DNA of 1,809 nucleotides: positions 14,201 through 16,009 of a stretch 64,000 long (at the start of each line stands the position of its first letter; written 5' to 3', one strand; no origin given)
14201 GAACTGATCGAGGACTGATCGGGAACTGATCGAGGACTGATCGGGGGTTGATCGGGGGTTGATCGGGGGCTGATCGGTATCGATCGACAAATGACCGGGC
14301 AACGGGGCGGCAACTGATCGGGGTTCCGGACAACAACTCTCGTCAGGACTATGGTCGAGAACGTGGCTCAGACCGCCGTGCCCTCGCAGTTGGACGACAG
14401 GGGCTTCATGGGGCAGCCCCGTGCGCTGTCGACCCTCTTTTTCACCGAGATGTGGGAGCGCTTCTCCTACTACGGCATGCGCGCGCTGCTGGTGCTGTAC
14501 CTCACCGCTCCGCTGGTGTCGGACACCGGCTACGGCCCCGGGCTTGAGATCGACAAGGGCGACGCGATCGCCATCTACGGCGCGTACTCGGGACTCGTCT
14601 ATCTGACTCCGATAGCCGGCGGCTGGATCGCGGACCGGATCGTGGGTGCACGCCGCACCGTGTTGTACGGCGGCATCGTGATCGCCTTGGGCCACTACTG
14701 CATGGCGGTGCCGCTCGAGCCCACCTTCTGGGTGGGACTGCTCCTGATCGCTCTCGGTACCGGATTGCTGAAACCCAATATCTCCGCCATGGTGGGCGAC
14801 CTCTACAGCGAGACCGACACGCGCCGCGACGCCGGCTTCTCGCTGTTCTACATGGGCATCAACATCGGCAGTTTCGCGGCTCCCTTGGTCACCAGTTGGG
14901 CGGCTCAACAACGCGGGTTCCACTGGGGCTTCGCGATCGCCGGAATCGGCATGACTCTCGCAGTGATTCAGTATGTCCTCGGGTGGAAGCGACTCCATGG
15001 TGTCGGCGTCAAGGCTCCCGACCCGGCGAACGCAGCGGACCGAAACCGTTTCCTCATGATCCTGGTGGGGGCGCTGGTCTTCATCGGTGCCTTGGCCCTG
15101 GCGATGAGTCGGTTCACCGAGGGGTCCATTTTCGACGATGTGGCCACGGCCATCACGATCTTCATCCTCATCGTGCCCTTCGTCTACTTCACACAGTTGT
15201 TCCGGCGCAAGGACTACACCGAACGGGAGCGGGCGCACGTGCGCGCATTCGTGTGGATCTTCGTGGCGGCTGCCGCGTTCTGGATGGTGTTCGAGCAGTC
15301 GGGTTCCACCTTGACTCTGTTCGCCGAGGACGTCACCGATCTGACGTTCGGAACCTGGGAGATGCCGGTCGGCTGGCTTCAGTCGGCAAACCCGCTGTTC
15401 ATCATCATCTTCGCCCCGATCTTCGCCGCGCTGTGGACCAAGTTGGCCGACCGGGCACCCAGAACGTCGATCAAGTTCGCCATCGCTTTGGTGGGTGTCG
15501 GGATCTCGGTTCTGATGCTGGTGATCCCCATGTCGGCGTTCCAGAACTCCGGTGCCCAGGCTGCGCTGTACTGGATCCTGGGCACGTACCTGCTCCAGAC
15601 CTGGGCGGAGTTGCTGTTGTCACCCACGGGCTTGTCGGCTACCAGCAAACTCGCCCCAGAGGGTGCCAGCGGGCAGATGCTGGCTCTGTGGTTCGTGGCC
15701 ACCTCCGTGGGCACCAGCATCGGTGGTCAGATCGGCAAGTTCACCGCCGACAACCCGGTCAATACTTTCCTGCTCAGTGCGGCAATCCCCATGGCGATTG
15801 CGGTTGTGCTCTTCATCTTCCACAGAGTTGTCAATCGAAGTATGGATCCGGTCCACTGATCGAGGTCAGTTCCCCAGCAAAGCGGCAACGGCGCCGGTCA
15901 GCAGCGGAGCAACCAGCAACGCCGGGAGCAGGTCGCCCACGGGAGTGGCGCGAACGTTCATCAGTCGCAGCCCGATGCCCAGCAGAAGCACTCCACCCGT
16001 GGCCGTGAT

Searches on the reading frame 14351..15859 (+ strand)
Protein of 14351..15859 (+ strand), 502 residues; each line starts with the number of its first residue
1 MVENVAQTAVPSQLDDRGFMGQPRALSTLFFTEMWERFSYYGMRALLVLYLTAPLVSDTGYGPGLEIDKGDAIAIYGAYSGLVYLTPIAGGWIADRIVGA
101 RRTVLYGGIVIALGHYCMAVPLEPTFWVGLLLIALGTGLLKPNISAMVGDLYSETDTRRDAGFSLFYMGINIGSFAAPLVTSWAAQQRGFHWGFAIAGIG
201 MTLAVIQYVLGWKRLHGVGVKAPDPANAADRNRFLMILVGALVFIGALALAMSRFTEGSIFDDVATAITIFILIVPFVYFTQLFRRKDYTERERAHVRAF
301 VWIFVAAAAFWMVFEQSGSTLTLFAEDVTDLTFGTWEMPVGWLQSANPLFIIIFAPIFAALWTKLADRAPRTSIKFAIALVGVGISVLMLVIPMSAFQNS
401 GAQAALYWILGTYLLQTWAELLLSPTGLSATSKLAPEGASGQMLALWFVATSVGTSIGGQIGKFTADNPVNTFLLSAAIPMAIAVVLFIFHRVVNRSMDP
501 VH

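Call 56: find_encoding_contigs(protein=window:14351-15859:+, flank=10000, max_places=5)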
Protein window:14351-15859:+ (502 aa): 7 contigs read that carry it; 5 places shown.
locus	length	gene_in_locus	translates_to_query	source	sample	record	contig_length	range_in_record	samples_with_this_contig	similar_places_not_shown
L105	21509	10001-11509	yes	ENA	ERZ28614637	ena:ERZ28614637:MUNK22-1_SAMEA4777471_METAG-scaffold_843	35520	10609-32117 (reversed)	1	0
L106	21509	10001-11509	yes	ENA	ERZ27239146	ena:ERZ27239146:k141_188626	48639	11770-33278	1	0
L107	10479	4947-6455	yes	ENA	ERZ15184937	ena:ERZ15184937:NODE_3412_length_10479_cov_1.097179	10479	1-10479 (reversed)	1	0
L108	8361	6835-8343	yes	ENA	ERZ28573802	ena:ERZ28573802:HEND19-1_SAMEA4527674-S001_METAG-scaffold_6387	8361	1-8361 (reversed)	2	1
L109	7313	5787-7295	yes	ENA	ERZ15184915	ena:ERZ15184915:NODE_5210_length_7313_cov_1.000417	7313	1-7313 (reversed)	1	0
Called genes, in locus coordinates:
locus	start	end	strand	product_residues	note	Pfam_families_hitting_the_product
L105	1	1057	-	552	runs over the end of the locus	PF03600:CitMHS, PF00939:Na_sulph_symp (weak), PF03600:CitMHS (weak)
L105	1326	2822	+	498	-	-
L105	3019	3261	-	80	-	PF05532:CsbD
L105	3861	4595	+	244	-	PF13539:Peptidase_M15_4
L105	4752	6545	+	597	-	PF00877:NLPC_P60 (weak), PF01551:Peptidase_M23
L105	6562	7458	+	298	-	-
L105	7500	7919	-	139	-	-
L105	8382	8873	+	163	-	PF26571:VldE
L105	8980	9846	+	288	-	PF13230:GATase_4, PF13522:GATase_6 (weak)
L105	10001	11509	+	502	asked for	PF07690:MFS_1, PF00854:PTR2, PF07690:MFS_1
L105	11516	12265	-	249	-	PF04474:DUF554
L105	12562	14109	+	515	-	PF00270:DEAD, PF04851:ResIII, PF00271:Helicase_C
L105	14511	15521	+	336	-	PF00561:Abhydrolase_1, PF12146:Hydrolase_4, PF12697:Abhydrolase_6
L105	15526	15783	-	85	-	-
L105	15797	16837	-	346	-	PF13241:NAD_binding_7 (weak)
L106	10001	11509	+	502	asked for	PF07690:MFS_1, PF00854:PTR2, PF07690:MFS_1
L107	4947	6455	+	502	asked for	PF07690:MFS_1, PF00854:PTR2, PF07690:MFS_1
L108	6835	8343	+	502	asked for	PF07690:MFS_1, PF00854:PTR2, PF07690:MFS_1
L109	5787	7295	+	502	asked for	PF07690:MFS_1, PF00854:PTR2, PF07690:MFS_1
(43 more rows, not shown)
